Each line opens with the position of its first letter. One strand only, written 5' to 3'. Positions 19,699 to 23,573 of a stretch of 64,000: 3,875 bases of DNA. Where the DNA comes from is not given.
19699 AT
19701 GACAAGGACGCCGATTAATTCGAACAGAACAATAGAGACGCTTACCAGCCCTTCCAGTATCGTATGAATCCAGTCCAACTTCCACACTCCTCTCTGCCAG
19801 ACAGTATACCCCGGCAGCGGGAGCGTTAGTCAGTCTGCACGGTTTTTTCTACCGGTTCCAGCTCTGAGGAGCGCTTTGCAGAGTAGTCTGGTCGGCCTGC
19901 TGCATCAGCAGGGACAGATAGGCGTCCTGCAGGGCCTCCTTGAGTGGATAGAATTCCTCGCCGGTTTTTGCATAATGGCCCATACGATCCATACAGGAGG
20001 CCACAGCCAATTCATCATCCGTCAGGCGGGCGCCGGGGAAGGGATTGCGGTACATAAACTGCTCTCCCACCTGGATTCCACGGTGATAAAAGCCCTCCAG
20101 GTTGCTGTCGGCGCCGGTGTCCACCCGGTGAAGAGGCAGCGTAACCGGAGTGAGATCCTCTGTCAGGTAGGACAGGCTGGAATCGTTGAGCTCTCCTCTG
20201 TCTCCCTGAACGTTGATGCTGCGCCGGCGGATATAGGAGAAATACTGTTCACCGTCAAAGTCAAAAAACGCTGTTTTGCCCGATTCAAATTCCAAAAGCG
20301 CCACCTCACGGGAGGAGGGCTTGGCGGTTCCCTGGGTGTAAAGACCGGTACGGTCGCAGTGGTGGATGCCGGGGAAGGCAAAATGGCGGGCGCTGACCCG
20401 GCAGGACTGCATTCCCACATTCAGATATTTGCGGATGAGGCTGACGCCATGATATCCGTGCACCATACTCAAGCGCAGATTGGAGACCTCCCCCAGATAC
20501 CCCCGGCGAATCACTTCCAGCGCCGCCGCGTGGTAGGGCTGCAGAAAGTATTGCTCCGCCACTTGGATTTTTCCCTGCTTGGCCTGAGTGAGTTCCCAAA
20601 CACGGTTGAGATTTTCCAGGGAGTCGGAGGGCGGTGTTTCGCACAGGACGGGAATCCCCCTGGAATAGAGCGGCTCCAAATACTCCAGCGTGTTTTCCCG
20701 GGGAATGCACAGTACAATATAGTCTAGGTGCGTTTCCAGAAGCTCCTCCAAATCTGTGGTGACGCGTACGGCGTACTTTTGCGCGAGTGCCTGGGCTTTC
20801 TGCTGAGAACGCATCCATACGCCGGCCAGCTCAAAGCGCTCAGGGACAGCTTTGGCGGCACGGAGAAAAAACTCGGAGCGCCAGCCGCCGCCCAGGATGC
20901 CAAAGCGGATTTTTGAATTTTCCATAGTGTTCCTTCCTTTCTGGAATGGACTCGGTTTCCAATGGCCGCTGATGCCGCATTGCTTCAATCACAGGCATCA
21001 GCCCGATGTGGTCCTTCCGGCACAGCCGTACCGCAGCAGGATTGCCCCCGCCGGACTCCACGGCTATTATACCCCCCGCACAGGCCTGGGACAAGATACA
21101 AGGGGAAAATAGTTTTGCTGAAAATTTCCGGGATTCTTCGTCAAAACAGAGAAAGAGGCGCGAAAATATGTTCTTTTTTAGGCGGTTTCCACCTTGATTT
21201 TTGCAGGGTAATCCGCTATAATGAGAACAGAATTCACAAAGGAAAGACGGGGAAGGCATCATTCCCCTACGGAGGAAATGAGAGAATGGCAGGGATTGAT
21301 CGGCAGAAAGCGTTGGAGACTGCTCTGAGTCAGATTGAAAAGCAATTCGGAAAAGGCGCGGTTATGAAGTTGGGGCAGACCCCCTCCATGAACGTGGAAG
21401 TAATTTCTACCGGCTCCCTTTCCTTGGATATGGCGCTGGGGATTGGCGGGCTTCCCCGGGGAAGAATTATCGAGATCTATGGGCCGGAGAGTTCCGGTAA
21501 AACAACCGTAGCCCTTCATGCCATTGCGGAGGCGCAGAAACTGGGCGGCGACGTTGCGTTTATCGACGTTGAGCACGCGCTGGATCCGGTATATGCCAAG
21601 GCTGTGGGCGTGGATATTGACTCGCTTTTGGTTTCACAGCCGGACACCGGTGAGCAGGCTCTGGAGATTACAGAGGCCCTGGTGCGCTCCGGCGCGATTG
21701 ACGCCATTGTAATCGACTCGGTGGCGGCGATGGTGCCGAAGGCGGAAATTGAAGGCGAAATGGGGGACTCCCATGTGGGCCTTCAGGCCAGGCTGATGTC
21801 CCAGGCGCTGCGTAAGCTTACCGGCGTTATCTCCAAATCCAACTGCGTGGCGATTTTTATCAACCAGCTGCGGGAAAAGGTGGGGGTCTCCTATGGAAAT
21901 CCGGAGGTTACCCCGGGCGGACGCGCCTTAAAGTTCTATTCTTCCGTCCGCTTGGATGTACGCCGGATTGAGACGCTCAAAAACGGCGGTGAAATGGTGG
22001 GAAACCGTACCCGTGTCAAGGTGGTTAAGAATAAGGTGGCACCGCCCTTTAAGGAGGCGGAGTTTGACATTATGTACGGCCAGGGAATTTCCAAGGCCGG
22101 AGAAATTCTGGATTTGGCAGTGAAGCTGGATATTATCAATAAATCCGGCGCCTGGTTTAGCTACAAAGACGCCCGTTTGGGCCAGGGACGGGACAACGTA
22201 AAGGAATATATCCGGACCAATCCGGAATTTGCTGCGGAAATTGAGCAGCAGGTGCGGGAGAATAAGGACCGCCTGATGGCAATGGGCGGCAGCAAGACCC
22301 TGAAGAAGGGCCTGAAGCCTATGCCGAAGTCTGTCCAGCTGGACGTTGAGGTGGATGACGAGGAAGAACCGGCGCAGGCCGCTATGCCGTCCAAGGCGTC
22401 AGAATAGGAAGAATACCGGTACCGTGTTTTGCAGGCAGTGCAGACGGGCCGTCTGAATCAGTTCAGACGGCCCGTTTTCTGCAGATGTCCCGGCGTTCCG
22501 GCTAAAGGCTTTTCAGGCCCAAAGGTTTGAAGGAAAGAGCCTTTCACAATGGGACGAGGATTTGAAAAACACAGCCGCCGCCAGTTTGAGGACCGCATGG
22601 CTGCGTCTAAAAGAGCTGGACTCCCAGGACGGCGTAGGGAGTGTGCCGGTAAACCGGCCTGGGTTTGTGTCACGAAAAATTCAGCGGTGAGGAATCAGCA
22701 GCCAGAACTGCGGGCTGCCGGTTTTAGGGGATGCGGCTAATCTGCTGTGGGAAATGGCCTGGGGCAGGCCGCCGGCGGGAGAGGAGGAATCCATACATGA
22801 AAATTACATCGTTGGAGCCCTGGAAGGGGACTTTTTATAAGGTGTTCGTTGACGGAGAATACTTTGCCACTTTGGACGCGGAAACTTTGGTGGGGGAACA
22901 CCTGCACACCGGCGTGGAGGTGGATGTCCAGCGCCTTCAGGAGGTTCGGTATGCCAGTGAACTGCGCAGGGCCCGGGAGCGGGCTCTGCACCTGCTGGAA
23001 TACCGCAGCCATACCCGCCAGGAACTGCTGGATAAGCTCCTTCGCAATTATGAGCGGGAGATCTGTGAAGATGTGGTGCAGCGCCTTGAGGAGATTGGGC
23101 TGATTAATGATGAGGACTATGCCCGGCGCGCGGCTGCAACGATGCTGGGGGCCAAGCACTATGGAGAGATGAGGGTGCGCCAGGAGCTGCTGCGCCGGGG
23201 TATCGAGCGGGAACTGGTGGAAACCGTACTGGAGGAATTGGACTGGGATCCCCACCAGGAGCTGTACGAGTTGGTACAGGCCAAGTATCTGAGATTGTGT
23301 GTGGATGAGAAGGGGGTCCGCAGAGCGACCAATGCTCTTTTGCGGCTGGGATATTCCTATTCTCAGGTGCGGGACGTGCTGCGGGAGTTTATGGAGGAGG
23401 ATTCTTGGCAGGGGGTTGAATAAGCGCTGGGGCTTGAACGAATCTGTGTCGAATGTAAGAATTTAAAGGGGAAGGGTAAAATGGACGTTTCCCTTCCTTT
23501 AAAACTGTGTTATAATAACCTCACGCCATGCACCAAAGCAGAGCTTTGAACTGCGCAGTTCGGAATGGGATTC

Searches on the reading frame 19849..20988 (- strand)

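Call 7: search_protein_families(library=pfam, proteins=[window:19849-20988:-])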
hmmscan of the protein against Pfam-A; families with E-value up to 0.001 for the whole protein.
window:19849-20988:- (379 aa): 2 families
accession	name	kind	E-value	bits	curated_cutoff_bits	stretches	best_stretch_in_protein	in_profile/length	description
PF01408.29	GFO_IDH_MocA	-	7.9e-18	65.7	24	1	27-144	1-119/120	Oxidoreductase family, NAD-binding Rossmann fold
PF03807.23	F420_oxidored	-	0.0003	21.8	21.6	1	57-107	29-79/94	NADP oxidoreductase coenzyme F420-dependent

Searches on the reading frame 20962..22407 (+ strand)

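Call 7: search_protein_families(library=pfam, proteins=[window:20962-22407:+])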
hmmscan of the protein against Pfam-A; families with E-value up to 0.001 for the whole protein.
window:20962-22407:+ (481 aa): 6 families
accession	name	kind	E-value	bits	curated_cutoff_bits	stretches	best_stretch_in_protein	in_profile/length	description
PF00154.27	RecA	-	4.2e-143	475.9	27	1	116-377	1-262/262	recA bacterial DNA recombination protein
PF21096.2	RecA_C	-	4.1e-27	94.5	27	1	380-434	1-55/57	RecA C-terminal domain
PF06745.19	ATPase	-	9.3e-10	38.7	26.6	1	149-310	2-167/231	KaiC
PF08423.17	Rad51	-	9e-07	28.8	22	1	146-336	6-212/244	Rad51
PF13479.12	AAA_24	-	2.7e-05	24.6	27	1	170-258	5-77/195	AAA domain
PF01637.24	ATPase_2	-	0.0001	22.7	33.2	1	168-215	21-68/225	ATPase domain predominantly from Archaea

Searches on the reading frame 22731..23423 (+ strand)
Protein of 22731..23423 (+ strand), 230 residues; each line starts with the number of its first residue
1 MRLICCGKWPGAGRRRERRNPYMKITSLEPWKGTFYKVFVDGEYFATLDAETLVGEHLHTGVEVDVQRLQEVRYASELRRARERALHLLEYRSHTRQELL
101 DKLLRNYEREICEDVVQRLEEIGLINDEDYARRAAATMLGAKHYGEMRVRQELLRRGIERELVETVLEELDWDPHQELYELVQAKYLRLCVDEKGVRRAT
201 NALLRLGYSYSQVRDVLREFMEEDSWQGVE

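Call 7: search_protein_families(library=pfam, proteins=[window:22731-23423:+])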
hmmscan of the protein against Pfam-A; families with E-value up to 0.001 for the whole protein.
window:22731-23423:+ (230 aa): 3 families
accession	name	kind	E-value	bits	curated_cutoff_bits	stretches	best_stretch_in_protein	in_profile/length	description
PF21982.2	RecX_HTH1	-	6.7e-15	55.2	26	2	81-119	1-40/40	RecX, first three-helix domain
PF02631.22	RecX_HTH2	-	6.3e-10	39.6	26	1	126-167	1-42/42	RecX, second three-helix domain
PF21981.2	RecX_HTH3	-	0.00035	21.1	26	0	178-217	7-48/48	RecX, third three-helix domain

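Call 15: find_encoding_contigs(protein=window:22731-23423:+, flank=6000, max_places=10)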
Protein window:22731-23423:+ (230 aa): no gene with exactly this product is on record in the collection.

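Call 16: find_homologous_proteins(query=window:22731-23423:+, max_evalue=1e-10)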
Query window:22731-23423:+ (230 aa): 158 proteins with E <= 1e-10 among 4835 candidates; the best 120 are listed.
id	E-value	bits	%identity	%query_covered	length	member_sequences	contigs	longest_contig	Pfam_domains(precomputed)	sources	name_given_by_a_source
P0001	2.2e-127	442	99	90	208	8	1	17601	PF02631.23,PF21982.3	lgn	-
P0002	2.6e-56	209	48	87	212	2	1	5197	PF02631.23,PF21981.3,PF21982.3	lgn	-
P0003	1.1e-47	181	44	89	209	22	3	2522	PF02631.23,PF21981.3,PF21982.3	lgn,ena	-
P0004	3.1e-45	173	45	90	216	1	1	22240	PF02631.23,PF21982.3,PF27462.1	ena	-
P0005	1.2e-41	161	42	89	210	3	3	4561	PF02631.23,PF21981.3,PF21982.3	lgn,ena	-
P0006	2.3e-41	160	41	86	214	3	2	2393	PF02631.23,PF21981.3,PF21982.3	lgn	-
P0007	4.3e-41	160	94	37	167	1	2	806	PF02631.23,PF21982.3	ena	-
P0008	2.4e-40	157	44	86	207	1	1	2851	PF21982.3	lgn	-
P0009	3.4e-40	157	40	89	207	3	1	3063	PF02631.23,PF21981.3,PF21982.3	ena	-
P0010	5.1e-40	156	39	89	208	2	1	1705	PF02631.23,PF21981.3,PF21982.3,PF27462.1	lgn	-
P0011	7.1e-40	156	42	89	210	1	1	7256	PF02631.23,PF21981.3,PF21982.3,PF27462.1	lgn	-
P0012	1.0e-39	155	43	85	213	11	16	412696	PF02631.23,PF21981.3,PF21982.3,PF27462.1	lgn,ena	-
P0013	1.3e-39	155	39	90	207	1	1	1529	PF02631.23,PF21981.3,PF21982.3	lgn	-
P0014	2.6e-39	154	41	89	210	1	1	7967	PF02631.23,PF21982.3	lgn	-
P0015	3.1e-39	154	43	85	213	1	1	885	PF02631.23,PF21981.3,PF21982.3,PF27462.1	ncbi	-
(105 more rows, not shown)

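Call 17: find_encoding_contigs(protein=P0001, flank=8000, max_places=10)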
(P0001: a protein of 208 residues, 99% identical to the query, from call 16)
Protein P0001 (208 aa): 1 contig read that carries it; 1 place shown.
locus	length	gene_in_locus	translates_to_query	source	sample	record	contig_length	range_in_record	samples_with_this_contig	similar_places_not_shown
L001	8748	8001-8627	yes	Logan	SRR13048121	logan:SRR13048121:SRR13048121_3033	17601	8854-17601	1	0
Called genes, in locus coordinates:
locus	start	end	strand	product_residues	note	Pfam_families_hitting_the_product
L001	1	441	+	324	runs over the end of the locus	PF00005:ABC_tran, PF13304:AAA_21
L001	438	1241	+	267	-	-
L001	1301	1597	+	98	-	-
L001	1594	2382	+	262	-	PF06182:ABC2_membrane_6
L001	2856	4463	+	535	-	PF13416:SBP_bac_8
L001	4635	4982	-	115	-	PF07784:DUF1622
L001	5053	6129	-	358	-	PF01408:GFO_IDH_MocA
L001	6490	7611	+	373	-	PF00154:RecA_N, PF08423:Rad51 (weak), PF06745:ATPase, PF21096:RecA_C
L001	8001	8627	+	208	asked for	PF21982:RecX_HTH1, PF02631:RecX_HTH2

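Call 18: find_encoding_contigs(protein=P0002, flank=5000, max_places=5)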
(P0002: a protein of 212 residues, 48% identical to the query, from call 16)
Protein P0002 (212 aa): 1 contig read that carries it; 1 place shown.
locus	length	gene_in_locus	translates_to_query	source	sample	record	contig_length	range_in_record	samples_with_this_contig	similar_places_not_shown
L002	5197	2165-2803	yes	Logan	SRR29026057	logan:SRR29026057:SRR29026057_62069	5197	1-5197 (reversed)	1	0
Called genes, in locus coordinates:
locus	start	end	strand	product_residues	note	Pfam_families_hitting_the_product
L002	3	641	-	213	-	?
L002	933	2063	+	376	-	PF00154:RecA_N, PF08423:Rad51 (weak), PF06745:ATPase, PF21096:RecA_C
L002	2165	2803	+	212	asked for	PF21982:RecX_HTH1, PF02631:RecX_HTH2 (weak), PF21981:RecX_HTH3 (weak)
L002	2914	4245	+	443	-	PF00919:UPF0004, PF02875:Mur_ligase_C (faint), PF04055:Radical_SAM, PF18693:TRAM_2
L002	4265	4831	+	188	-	PF01066:CDP-OH_P_transf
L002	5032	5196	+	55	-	?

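Call 19: find_encoding_contigs(protein=P0004, flank=5000, max_places=5)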
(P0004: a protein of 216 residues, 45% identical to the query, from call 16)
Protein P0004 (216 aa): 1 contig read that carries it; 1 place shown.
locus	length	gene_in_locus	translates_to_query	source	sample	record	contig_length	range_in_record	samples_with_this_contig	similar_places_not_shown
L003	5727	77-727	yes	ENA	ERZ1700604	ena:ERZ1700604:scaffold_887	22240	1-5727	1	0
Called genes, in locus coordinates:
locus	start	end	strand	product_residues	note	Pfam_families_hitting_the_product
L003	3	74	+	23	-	?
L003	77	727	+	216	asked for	PF27462:RecX_N, PF21982:RecX_HTH1, PF02631:RecX_HTH2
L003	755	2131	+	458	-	PF00919:UPF0004, PF04055:Radical_SAM, PF18693:TRAM_2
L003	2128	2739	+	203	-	PF01066:CDP-OH_P_transf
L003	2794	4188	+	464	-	PF01406:tRNA-synt_1e, PF01921:tRNA-synt_1f (faint), PF00133:tRNA-synt_1 (faint), PF09334:tRNA-synt_1g (faint), PF09190:DALR_2, PF23493:CysS_C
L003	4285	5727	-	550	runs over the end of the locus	PF00496:SBP_bac_5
